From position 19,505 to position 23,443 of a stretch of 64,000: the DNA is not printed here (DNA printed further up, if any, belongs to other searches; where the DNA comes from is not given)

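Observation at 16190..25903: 3237-aa single-ORF virion protein with its own promoter box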

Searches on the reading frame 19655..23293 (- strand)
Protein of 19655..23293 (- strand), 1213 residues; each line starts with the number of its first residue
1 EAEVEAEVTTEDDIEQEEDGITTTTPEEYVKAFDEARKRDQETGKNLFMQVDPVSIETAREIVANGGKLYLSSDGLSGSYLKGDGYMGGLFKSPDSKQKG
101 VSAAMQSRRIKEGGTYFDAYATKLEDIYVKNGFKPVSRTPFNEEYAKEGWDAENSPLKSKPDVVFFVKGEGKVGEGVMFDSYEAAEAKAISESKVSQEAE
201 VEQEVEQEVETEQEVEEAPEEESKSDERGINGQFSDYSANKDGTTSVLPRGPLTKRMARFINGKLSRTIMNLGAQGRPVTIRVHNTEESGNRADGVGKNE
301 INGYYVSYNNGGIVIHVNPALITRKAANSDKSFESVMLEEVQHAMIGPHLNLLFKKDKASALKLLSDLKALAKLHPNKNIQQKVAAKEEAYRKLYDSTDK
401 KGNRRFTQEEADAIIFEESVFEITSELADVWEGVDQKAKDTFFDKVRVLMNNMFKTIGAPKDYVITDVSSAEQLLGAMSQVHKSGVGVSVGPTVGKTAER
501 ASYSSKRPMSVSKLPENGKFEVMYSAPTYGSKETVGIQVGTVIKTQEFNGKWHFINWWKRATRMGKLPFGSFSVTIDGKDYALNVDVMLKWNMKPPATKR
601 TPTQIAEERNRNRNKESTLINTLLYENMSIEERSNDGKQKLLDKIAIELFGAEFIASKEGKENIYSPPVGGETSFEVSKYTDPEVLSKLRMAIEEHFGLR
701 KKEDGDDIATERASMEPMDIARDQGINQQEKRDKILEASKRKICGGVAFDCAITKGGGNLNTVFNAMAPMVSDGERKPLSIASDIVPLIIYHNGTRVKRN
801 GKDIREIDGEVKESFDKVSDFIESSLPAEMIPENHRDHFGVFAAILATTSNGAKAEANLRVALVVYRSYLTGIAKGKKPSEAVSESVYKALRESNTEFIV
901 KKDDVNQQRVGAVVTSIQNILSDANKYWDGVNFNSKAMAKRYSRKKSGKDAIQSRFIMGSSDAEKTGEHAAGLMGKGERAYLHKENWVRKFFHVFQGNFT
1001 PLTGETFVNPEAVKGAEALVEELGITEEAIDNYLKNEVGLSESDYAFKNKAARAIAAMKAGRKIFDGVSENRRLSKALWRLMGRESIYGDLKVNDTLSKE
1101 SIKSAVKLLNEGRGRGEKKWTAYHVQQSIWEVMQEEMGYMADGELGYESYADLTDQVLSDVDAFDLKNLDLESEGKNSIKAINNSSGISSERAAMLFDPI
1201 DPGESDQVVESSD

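Call 32: find_homologous_proteins(query=window:19655-23293:-, max_evalue=0.001)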
Query window:19655-23293:- (1213 aa): 10 proteins with E <= 0.001 among 8000 candidates.
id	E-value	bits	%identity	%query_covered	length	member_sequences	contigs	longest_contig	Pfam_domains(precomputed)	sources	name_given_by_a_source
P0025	4.0e-104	368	38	51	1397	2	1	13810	-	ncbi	-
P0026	5.7e-48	182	54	13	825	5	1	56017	-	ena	-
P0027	1.9e-47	180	50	14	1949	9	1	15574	-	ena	-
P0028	6.8e-46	175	50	17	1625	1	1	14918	-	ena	-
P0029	8.3e-46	175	49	15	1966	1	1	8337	PF18857.7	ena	-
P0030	6.6e-45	172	51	14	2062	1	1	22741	PF18857.7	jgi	jgi:hypothetical protein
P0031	1.6e-41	160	39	26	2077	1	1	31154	-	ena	-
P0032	4.6e-38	149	38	17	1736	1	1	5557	-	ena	-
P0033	6.0e-36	142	34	28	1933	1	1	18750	-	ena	-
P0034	3.4e-33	133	46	13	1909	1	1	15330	-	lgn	-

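Call 91: predict_structure(alignment_id=A8)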
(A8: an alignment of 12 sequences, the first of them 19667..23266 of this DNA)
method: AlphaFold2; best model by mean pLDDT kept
length: 1200 residues; sequences in the alignment: 12
mean_pLDDT: 56.6   pTM: 0.31
mean pLDDT of the five models: 56.6, 56.1, 55.4, 54.7, 50.7
residues with pLDDT >= 90: 43; 70-90: 316; 50-70: 364; < 50: 477
segments of 3 or more residues with pLDDT < 50: 197-222, 264-267, 287-292, 475-497, 516-531, 554-563, 585-616, 623-630, 639-677, 687-690, 697-717, 719-806, 842-847, 891-893, 895-897, 934-999, 1074-1088, 1105-1108, 1121-1200
pLDDT, mean of each block of 10 residues (from residue 1): 60 93 85 64 77 94 91 87 82 82 78 69 88 68 56 83 85 88 78 50 32 30 60 60 67 63 52 73 55 60 71 66 65 68 81 85 77 78 69 61 82 75 68 80 73 65 63 41 27 39 61 52 33 59 57 39 48 53 43 41 45 47 48 49 39 29 33 46 53 52 35 42 41 27 25 33 33 36 27 26 45 62 68 66 47 78 84 84 64 49 72 81 67 43 35 29 30 33 38 38 65 80 81 73 71 63 59 47 44 53 47 54 39 27 34 35 29 27 27 28
secondary structure, 60 per line:
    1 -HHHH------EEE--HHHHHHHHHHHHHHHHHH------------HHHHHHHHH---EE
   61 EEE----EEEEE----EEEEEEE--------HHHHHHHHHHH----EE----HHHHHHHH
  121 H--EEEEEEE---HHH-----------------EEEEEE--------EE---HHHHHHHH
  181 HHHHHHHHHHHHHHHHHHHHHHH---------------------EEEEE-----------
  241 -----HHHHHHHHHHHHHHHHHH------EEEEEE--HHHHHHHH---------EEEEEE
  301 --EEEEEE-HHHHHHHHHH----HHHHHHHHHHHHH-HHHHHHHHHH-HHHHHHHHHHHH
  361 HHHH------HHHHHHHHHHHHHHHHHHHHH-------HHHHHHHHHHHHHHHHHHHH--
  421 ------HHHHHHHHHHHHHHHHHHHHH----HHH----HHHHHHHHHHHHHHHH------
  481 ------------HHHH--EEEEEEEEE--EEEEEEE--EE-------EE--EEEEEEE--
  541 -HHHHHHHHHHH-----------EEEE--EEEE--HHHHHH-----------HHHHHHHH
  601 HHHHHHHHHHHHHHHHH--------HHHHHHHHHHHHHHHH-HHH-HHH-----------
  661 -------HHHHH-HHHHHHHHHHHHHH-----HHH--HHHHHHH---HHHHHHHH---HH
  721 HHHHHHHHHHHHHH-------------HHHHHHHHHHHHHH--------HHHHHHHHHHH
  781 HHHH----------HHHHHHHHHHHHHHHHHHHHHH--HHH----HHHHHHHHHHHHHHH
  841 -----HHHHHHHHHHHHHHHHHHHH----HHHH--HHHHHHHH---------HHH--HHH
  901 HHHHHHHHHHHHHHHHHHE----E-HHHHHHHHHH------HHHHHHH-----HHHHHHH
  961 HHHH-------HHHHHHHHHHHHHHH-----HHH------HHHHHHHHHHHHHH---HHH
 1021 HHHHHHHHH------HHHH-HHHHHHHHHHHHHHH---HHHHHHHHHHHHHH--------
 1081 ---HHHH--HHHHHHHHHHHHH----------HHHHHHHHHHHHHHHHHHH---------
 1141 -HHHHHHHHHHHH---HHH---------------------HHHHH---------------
elements in order (helices of 4 or more, strands of 3 or more residues): H2-5 E12-14 H17-34 H47-55 E59-63 E68-72 E77-83 H92-102 H113-121 E124-130 E154-159 H173-203 E225-229 H246-263 E270-275 H278-285 E295-300 E303-308 H310-319 H324-336 H338-347 H349-364 H371-391 H399-418 H427-447 H459-474 H493-496 E499-507 E510-516 E532-538 H542-552 E564-567 E570-573 H576-581 H593-617 H626-641 H668-672 H674-687 H698-704 H708-715 H719-734 H748-761 H770-784 H795-816 H826-840 H846-865 H870-873 H876-883 H898-918 H926-935 H942-948 H954-964 H972-986 H1001-1014 H1018-1029 H1036-1039 H1041-1055 H1059-1072 H1084-1087 H1090-1102 H1113-1131 H1142-1153 H1181-1185

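Call 94: fold_search(model_id=the predicted structure, library=pdb)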
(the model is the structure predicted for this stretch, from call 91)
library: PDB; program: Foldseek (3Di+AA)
matches with E <= 10: 120; with E <= 0.001: 0
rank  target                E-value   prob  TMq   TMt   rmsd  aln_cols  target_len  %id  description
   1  8pr5_A                3.4e-01  0.07  0.06  0.07  61.3       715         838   13  Structure of the autoinhibited dynactin p150glued projection (released 2024-03-27)
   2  7cs1_A                6.3e-01  0.51  0.08  0.34  11.2       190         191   15  Aminoglycoside 2'-N-acetyltransferase from Mycolicibacterium smegmatis-Complex with Coenzyme A and Neomycin (released 2021-06-23)
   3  3owa_C                6.3e-01  0.06  0.05  0.08  21.5       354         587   11  Crystal Structure of Acyl-CoA Dehydrogenase complexed with FAD from Bacillus anthracis (released 2010-10-13)
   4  4tq4_D                9.1e-01  0.07  0.05  0.14  20.3       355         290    9  Structure of a UbiA homolog from Archaeoglobus fulgidus bound to DMAPP and Mg2+ (released 2014-07-16)
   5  8pr0_I                1.2e+00  0.04  0.05  0.10  29.6       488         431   11  Cytoplasmic dynein-A heavy chain bound to dynactin-p150glued and IC-LC tower (released 2024-03-27)
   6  7pk0                  1.3e+00  0.66  0.07  0.25   5.2       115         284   15  Bovine Glycine N-Acyltransferase complexed with Benzoyl-CoA (released 2022-09-07)
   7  7jg5_d                1.3e+00  0.04  0.05  0.10  43.2       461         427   12  Cryo-EM structure of bedaquiline-free Mycobacterium smegmatis ATP synthase rotational state 1 (released 2020-08-19)
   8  4v36_B                1.6e+00  0.38  0.07  0.20   6.0       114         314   12  The structure of L-PGS from Bacillus licheniformis (released 2015-08-19)
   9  2r1i_A                1.8e+00  0.66  0.08  0.45   6.1       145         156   13  Crystal structure of putative acetyltransferase (YP_831484.1) from Arthrobacter sp. FB24 at 1.65 A resolution (released 2007-09-11)
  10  7pk1_B                2.0e+00  0.54  0.06  0.21   5.1       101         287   15  Bovine Glycine N-Acyltransferase (released 2022-09-07)
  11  7pk1_A                2.0e+00  0.60  0.06  0.22   5.0       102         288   15  Bovine Glycine N-Acyltransferase (released 2022-09-07)
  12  4zuz_B                2.0e+00  0.03  0.05  0.06  28.1       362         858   12  SidC 1-871 (released 2015-07-29)
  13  4m59_A                2.2e+00  0.04  0.08  0.11  20.6       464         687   13  Crystal structure of the pentatricopeptide repeat protein PPR10 in complex with an 18-nt psaJ RNA element (released 2013-10-30)
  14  4oe1_A                2.2e+00  0.04  0.08  0.11  20.6       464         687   13  Crystal structure of the pentatricopeptide repeat protein PPR10 (C256S/C430S/C449S) in complex with an 18-nt PSAJ rna  (released 2014-09-24)
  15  7z5g_D                2.3e+00  0.11  0.09  0.23  13.1       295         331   10  human apo MATCAP (released 2022-05-11)
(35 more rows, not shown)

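Call 110: fold_search(model_id=the predicted structure, library=viral)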
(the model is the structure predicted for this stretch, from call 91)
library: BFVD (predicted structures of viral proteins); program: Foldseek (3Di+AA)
matches with E <= 10: 219; with E <= 0.001: 5
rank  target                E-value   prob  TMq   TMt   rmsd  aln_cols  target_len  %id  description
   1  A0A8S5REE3            1.2e-05  1.00  0.11  0.10  25.1       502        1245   17  Uncharacterized protein [virus sp. ctyMK1]
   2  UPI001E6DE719         5.4e-05  1.00  0.09  0.62   6.9       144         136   22  (no name look-up for this kind of identifier)
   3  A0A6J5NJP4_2          5.9e-05  1.00  0.09  0.11   9.0       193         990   25  Large polyvalent protein associated domain-containing protein [uncultured Caudovirales phage]
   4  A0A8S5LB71            6.4e-04  1.00  0.09  0.49   7.2       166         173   22  Uncharacterized protein [Siphoviridae sp. ctXOZ1]
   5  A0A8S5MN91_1          8.4e-04  1.00  0.10  0.11   8.3       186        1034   23  Uncharacterized protein [Myoviridae sp. ctI7W9]
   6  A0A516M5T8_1          3.0e-03  1.00  0.09  0.08  19.6       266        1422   21  (no name in the UniProt tables at hand)
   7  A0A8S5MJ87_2          4.5e-03  0.63  0.06  0.06  24.9       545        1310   13  ATP dependent DNA helicase [CrAss-like virus sp. ctcfK29]
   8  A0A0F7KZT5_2          3.2e-02  0.09  0.06  0.06  44.4      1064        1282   12  Helicase ATP-binding domain-containing protein [uncultured marine virus]
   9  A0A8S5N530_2          3.9e-02  0.08  0.06  0.08  39.0       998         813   12  Minor tail protein [Siphoviridae sp. ctWDo30]
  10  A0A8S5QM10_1          5.3e-02  1.00  0.10  0.11   8.5       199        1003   24  Uncharacterized protein [Ackermannviridae sp. ctQad106]
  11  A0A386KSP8            1.4e-01  0.16  0.06  0.16  20.6       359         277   12  Uncharacterized protein [Caulobacter phage Kronos]
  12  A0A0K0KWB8            1.6e-01  0.12  0.06  0.09  32.3       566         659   12  Uncharacterized protein [Prochlorococcus phage P-TIM68]
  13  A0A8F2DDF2            1.6e-01  0.05  0.05  0.04  36.0       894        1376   11  (no name in the UniProt tables at hand)
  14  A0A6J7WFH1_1          2.3e-01  0.07  0.06  0.09  43.8      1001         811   12  Uncharacterized protein [uncultured Caudovirales phage]
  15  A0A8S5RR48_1          2.3e-01  0.06  0.07  0.06  41.1       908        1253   11  RNA polymerase [Podoviridae sp. ctXdu7]
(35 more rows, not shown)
